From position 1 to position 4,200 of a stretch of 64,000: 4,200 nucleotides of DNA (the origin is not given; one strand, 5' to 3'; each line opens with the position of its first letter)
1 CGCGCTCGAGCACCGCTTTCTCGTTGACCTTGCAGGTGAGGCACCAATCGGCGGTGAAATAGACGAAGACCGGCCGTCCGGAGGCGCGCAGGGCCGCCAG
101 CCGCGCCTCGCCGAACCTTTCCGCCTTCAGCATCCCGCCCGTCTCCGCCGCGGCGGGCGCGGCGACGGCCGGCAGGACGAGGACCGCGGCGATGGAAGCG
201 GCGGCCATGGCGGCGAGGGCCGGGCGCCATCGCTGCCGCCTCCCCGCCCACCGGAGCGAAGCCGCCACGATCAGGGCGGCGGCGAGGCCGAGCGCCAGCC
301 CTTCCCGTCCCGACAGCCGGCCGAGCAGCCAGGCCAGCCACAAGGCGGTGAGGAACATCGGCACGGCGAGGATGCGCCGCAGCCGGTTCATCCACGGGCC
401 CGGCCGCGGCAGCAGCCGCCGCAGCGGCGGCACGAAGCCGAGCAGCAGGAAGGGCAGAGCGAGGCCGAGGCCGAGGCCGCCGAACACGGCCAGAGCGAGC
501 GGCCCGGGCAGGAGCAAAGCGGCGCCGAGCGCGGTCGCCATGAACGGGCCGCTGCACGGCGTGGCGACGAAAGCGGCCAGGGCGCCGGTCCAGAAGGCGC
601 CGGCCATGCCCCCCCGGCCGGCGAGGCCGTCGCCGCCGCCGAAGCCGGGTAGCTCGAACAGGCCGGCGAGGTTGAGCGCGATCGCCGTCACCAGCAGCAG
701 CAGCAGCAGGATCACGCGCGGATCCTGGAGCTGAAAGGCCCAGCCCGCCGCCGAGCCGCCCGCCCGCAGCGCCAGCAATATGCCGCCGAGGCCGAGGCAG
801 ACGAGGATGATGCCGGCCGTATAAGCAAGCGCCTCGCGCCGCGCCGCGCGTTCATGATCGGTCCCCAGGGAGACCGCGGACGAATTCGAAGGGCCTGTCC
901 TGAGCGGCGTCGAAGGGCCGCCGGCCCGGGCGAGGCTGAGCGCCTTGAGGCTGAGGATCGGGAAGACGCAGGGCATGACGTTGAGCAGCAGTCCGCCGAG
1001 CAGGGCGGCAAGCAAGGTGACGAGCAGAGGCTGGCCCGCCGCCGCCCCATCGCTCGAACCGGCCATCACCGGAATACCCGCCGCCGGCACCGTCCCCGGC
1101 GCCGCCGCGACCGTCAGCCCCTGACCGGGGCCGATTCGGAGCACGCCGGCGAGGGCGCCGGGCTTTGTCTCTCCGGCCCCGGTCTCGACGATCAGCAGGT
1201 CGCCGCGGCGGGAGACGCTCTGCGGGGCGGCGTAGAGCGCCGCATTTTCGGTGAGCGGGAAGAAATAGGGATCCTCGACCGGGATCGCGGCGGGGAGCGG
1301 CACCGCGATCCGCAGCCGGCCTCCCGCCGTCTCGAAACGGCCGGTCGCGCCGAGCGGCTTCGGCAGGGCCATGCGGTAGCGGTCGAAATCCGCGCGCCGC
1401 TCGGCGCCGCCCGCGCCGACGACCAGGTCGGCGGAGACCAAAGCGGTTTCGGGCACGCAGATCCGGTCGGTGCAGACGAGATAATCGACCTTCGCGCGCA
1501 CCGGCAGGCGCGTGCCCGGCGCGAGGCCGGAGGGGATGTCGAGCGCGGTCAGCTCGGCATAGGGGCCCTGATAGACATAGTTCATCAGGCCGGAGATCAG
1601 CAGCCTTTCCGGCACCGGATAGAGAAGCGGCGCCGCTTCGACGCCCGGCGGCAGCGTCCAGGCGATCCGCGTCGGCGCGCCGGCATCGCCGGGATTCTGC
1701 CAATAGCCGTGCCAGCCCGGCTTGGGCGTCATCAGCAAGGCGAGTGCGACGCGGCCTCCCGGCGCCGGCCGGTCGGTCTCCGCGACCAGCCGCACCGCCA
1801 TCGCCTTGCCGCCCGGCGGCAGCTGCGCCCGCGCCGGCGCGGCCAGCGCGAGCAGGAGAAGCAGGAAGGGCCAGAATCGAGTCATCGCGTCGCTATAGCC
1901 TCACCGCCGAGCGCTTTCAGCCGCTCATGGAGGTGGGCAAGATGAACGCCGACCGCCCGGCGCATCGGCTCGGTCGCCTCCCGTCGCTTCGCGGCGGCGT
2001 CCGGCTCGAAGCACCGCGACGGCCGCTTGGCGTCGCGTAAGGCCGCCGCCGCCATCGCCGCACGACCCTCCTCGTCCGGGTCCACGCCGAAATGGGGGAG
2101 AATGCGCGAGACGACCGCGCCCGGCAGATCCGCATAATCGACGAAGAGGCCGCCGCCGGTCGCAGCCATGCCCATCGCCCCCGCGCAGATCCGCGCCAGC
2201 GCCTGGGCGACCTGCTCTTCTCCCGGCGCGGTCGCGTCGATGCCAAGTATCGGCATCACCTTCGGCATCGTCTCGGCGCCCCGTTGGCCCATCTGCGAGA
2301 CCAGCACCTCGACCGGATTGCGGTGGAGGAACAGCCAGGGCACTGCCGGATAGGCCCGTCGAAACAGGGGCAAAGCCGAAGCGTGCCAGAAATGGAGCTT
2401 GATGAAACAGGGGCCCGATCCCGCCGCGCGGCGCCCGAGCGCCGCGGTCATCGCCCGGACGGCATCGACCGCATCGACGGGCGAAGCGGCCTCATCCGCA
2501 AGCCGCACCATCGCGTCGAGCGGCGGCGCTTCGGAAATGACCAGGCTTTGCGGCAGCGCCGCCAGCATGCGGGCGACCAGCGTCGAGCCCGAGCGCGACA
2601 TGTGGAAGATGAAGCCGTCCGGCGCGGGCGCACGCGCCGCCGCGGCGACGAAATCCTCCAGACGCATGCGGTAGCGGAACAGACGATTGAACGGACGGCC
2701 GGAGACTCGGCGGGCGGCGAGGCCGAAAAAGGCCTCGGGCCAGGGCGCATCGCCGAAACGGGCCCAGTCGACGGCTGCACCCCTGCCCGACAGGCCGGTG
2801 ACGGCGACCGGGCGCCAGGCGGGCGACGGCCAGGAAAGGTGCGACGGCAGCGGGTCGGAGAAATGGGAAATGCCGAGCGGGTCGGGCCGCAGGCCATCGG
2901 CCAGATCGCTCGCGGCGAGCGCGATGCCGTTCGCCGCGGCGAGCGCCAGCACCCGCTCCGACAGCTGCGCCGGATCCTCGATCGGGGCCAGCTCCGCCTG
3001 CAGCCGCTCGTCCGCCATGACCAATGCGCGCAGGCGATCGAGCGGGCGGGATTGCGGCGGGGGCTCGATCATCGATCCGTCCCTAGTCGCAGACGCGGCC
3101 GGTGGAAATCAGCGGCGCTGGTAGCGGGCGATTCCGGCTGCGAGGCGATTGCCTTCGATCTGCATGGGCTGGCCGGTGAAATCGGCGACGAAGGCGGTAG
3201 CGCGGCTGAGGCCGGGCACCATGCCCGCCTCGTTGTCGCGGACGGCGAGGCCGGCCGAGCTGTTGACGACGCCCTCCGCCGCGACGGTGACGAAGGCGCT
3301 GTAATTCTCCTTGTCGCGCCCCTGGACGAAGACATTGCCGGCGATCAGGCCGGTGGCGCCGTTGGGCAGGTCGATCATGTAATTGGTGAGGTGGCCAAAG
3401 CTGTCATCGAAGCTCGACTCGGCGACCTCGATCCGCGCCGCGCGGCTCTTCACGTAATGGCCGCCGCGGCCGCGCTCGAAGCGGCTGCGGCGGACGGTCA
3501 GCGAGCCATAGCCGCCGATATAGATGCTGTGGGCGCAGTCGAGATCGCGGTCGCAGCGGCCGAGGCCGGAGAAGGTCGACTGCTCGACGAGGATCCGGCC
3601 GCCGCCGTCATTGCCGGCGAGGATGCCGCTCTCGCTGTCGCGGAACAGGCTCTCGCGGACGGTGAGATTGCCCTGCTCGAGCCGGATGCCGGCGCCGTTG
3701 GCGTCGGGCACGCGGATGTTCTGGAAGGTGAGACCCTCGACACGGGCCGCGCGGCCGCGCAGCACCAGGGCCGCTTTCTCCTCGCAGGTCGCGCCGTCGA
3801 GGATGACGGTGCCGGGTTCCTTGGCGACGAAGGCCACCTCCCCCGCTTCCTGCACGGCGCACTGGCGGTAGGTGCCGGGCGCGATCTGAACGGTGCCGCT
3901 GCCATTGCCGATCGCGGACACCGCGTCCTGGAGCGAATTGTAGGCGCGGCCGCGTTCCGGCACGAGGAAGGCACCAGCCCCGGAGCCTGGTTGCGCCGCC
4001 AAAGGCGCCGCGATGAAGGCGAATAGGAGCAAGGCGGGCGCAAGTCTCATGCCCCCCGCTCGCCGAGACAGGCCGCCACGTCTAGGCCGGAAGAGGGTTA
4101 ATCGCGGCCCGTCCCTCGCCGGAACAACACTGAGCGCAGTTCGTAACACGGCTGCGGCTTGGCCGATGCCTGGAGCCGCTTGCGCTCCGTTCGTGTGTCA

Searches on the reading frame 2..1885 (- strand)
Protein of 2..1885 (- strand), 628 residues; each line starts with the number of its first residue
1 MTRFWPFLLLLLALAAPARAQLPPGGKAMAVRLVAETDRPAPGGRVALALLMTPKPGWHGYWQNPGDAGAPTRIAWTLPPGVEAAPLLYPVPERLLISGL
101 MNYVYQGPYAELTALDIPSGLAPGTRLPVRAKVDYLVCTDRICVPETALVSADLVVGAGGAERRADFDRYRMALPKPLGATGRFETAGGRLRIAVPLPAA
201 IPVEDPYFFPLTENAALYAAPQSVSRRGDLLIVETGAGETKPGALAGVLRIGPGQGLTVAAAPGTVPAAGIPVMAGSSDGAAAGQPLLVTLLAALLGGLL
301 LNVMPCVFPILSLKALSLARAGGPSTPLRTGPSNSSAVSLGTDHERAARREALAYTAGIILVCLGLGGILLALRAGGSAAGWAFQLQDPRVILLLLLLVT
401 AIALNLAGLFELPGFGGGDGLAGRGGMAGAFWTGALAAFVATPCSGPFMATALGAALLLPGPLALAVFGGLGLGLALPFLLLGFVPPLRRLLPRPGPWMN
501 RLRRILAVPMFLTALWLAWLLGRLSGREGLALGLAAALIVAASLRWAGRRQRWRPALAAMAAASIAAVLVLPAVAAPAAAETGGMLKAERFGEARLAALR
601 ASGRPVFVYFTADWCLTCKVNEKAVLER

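Call 33: search_protein_families(library=pfam, proteins=[window:2-1885:-], max_evalue=0.0001)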
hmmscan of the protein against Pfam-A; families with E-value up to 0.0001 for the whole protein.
window:2-1885:- (628 aa): 3 families
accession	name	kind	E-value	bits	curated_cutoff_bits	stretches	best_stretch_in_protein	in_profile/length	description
PF11412.14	DsbD_N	-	2.2e-15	57.2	25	1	41-148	15-112/119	Thiol:disulfide interchange protein DsbD, N-terminal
PF13899.12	Thioredoxin_7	-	3.1e-09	37.3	27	1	593-627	7-41/83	Thioredoxin-like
PF02683.22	DsbD_TM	-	7.4e-09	35.7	27.1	1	288-518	2-215/219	Cytochrome C biogenesis protein transmembrane domain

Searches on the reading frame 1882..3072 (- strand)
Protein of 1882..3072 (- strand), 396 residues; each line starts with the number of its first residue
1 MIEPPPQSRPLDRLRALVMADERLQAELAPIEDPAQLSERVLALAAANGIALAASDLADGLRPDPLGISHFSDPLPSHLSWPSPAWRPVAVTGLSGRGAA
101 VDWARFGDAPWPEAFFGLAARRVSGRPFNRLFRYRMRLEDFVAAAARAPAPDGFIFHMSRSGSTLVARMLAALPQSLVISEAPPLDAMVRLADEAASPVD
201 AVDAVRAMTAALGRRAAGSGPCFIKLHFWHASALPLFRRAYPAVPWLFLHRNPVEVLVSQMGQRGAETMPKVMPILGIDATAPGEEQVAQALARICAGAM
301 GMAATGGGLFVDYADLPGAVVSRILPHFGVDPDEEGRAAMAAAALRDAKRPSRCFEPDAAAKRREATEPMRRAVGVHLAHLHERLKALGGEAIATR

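Call 33: search_protein_families(library=pfam, proteins=[window:1882-3072:-], max_evalue=0.0001)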
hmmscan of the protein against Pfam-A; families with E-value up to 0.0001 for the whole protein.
window:1882-3072:- (396 aa): 1 family
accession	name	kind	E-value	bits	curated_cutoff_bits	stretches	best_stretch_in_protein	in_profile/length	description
PF13469.12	Sulfotransfer_3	-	3.8e-07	31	27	1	154-271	3-152/216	Sulfotransferase family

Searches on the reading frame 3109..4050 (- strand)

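Call 33: search_protein_families(library=pfam, proteins=[window:3109-4050:-], max_evalue=0.0001)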
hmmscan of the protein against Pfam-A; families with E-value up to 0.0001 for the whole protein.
window:3109-4050:- (313 aa): 1 family
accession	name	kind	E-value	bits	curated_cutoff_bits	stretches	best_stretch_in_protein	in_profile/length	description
PF13229.12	Beta_helix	-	3.2e-07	30.6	25.9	1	121-241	2-110/158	Right handed beta helix region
